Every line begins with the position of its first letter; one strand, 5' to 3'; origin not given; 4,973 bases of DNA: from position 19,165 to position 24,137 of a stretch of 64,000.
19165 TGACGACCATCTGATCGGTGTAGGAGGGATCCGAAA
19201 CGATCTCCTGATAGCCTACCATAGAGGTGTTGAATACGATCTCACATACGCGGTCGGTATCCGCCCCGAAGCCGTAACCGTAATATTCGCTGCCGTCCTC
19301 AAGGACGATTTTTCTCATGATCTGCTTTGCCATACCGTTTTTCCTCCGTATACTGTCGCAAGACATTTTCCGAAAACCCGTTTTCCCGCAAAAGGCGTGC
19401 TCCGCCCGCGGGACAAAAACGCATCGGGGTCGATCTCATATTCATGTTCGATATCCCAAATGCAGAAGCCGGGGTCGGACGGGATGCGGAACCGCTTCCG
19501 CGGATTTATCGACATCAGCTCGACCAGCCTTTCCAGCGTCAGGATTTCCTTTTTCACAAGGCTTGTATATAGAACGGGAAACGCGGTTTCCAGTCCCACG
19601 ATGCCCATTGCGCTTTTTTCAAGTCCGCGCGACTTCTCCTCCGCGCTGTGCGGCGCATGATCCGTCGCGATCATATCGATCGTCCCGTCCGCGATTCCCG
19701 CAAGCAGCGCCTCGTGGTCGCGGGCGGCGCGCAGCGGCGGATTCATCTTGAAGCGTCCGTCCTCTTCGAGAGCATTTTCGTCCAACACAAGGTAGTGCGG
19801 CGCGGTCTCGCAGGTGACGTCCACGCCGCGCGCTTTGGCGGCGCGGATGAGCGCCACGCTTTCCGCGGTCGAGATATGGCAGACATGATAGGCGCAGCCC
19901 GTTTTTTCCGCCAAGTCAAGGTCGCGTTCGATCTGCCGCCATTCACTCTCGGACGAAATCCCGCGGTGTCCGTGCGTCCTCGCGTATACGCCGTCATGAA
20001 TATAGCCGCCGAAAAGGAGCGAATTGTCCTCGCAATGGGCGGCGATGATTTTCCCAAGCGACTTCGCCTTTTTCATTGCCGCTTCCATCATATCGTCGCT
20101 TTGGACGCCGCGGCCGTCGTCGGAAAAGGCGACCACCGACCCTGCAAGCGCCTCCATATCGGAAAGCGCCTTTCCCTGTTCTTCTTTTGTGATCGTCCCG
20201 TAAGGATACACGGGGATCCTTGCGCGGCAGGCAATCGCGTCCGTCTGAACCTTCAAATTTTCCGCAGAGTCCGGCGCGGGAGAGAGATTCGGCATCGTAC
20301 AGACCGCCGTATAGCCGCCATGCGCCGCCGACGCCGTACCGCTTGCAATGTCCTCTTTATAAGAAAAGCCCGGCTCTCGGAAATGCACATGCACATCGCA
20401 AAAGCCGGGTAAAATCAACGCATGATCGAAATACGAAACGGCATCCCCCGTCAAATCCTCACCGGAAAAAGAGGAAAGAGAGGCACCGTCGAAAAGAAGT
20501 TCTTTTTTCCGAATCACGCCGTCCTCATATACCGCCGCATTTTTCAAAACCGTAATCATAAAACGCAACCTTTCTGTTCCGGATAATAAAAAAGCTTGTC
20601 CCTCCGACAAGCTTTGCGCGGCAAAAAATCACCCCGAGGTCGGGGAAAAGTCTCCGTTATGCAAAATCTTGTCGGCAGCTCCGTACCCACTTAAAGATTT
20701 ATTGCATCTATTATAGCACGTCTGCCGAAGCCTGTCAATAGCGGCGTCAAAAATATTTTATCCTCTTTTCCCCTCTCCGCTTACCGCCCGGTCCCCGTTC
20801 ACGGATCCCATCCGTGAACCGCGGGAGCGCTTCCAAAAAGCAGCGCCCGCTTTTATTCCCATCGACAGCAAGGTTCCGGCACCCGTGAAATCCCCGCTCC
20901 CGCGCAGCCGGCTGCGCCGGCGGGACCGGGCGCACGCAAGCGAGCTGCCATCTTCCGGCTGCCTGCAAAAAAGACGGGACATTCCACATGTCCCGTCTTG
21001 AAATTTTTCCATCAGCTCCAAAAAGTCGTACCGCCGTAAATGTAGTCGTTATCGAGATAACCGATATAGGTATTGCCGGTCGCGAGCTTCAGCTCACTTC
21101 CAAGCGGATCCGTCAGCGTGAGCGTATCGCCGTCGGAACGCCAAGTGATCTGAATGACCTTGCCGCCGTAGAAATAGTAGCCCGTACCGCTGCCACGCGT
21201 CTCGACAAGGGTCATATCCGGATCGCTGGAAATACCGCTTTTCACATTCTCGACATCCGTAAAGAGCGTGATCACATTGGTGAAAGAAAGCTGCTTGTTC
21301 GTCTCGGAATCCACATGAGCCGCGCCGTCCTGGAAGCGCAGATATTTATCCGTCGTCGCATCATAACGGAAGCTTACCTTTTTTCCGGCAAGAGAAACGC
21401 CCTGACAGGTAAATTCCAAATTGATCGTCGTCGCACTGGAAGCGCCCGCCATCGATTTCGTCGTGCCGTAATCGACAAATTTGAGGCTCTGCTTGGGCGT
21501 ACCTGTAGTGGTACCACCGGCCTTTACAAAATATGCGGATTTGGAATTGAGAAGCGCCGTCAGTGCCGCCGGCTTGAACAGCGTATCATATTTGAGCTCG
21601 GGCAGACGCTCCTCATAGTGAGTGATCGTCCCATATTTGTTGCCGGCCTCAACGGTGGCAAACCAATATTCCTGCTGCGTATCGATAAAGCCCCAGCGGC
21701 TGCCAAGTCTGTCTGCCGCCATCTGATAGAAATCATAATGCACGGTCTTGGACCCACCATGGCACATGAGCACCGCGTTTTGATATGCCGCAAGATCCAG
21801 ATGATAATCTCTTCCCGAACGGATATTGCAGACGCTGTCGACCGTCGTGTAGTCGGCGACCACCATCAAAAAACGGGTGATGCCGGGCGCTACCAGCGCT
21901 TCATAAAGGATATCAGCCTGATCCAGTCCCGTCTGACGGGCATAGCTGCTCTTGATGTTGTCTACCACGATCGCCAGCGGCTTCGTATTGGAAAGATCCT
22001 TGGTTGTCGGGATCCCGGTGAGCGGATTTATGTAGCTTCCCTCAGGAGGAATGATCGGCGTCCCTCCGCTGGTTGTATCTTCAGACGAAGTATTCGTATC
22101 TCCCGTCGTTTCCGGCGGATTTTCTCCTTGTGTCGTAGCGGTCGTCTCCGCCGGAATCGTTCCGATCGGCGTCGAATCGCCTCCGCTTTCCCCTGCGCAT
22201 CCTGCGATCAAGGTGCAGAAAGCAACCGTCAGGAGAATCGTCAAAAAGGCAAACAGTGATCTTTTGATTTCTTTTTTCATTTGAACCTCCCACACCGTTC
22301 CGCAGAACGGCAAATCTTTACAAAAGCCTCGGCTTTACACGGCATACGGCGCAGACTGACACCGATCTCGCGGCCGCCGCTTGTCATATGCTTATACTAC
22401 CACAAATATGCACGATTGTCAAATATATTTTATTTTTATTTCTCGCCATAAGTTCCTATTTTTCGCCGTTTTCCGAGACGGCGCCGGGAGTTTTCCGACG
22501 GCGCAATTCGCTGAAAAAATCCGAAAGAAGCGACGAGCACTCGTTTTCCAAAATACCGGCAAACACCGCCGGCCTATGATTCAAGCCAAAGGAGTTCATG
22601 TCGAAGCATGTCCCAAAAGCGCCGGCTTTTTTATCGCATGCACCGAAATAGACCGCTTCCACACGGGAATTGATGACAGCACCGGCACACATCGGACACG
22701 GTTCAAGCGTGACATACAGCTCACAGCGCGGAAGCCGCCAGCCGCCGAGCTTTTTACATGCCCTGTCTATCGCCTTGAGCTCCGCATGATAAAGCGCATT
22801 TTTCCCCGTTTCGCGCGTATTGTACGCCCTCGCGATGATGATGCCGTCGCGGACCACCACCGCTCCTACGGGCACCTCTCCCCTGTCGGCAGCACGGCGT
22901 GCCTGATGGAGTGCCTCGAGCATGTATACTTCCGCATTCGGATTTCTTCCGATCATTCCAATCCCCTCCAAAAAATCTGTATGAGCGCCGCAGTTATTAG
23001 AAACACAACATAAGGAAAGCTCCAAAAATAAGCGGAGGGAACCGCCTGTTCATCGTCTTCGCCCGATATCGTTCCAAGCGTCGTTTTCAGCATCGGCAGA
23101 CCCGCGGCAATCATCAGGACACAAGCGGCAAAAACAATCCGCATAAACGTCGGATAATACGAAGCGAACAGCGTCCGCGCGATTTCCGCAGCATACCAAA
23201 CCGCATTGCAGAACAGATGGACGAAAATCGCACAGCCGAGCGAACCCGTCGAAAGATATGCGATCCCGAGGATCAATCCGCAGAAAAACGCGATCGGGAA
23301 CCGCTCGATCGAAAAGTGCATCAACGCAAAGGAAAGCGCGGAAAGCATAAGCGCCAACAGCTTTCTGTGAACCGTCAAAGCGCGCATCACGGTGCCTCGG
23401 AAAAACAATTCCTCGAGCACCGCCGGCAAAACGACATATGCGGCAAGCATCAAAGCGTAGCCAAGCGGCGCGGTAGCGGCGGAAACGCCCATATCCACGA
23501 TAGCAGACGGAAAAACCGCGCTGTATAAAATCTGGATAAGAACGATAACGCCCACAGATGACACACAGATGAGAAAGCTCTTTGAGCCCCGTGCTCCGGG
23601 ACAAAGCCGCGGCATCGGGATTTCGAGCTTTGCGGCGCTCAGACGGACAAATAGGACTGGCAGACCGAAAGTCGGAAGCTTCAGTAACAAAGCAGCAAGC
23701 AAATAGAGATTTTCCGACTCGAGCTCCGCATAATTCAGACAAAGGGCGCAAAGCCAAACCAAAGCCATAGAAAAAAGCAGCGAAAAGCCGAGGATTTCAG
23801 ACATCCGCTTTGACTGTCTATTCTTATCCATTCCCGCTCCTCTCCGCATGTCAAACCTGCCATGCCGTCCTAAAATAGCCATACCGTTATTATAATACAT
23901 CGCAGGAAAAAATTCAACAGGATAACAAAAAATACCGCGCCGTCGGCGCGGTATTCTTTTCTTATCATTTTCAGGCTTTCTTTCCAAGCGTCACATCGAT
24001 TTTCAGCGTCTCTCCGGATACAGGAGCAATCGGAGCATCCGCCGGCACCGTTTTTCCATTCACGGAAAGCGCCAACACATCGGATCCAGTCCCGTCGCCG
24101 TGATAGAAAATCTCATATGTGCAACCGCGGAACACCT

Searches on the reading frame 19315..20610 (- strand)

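Call 7: search_protein_families(library=pfam, proteins=[window:19315-20610:-], max_evalue=0.001)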
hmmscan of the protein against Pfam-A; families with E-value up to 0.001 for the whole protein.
window:19315-20610:- (431 aa): 3 families
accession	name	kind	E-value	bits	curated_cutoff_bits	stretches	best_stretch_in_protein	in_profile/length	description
PF01979.26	Amidohydro_1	-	5.5e-23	82.2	25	1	66-377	2-301/345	Amidohydrolase family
PF12890.13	DHOase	-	9.1e-19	68.4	21.2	1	65-251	3-142/142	Dihydro-orotase-like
PF19799.5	DUF6282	-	1.1e-05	25.7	26.8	0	231-275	133-177/196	Family of unknown function (DUF6282)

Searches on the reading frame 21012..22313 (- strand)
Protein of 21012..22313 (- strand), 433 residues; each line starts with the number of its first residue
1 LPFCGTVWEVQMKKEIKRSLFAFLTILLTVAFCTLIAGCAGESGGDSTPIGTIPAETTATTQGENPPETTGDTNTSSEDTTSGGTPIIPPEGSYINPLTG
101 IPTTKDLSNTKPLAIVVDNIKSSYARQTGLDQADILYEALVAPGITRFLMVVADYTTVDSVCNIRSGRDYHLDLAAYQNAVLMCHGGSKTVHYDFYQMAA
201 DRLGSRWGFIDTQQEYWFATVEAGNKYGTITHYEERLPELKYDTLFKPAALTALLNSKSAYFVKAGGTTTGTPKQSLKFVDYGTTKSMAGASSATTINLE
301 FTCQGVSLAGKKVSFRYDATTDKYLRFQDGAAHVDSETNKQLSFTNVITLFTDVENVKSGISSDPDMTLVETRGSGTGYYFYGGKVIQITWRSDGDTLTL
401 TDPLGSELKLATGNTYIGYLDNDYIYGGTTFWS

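Call 7: search_protein_families(library=pfam, proteins=[window:21012-22313:-], max_evalue=0.001)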
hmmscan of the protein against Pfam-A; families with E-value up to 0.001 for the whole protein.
window:21012-22313:- (433 aa): 2 families
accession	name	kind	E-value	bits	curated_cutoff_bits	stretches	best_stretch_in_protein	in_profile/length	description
PF17479.7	DUF3048_C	-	6.8e-27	94.5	25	1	310-417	7-114/114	Protein of unknown function (DUF3048) C-terminal domain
PF11258.13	DUF3048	-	1.3e-23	84.2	25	1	98-196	1-99/148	Protein of unknown function (DUF3048) N-terminal domain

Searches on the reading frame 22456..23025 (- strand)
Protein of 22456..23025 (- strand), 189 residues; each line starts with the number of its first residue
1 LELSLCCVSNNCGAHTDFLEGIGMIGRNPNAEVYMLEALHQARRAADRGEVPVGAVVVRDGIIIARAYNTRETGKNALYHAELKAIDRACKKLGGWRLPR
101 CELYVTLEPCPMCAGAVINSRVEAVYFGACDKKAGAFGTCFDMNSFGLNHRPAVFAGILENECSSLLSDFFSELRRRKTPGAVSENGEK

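Call 7: search_protein_families(library=pfam, proteins=[window:22456-23025:-], max_evalue=0.001)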
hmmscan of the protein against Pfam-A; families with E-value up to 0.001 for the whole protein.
window:22456-23025:- (189 aa): 3 families
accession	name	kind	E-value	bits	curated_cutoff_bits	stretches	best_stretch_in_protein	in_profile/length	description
PF14437.12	MafB19-deam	-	5.2e-39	133.8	27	1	31-175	3-142/142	MafB19-like deaminase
PF00383.29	dCMP_cyt_deam_1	-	1.2e-27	96.2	25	1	31-128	4-101/102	Cytidine and deoxycytidylate deaminase zinc-binding region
PF14439.12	Bd3614-deam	-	7.6e-10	39.2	38.5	1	43-133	3-94/113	Bd3614-like deaminase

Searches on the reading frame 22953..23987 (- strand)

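Call 7: search_protein_families(library=pfam, proteins=[window:22953-23987:-], max_evalue=0.001)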
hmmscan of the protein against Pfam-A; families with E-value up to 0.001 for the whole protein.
window:22953-23987:- (344 aa): 1 family
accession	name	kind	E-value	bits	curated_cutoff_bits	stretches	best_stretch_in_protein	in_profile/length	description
PF02517.21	Rce1-like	-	2.1e-18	66.8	22.4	1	176-263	3-93/93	Type II CAAX prenyl endopeptidase Rce1-like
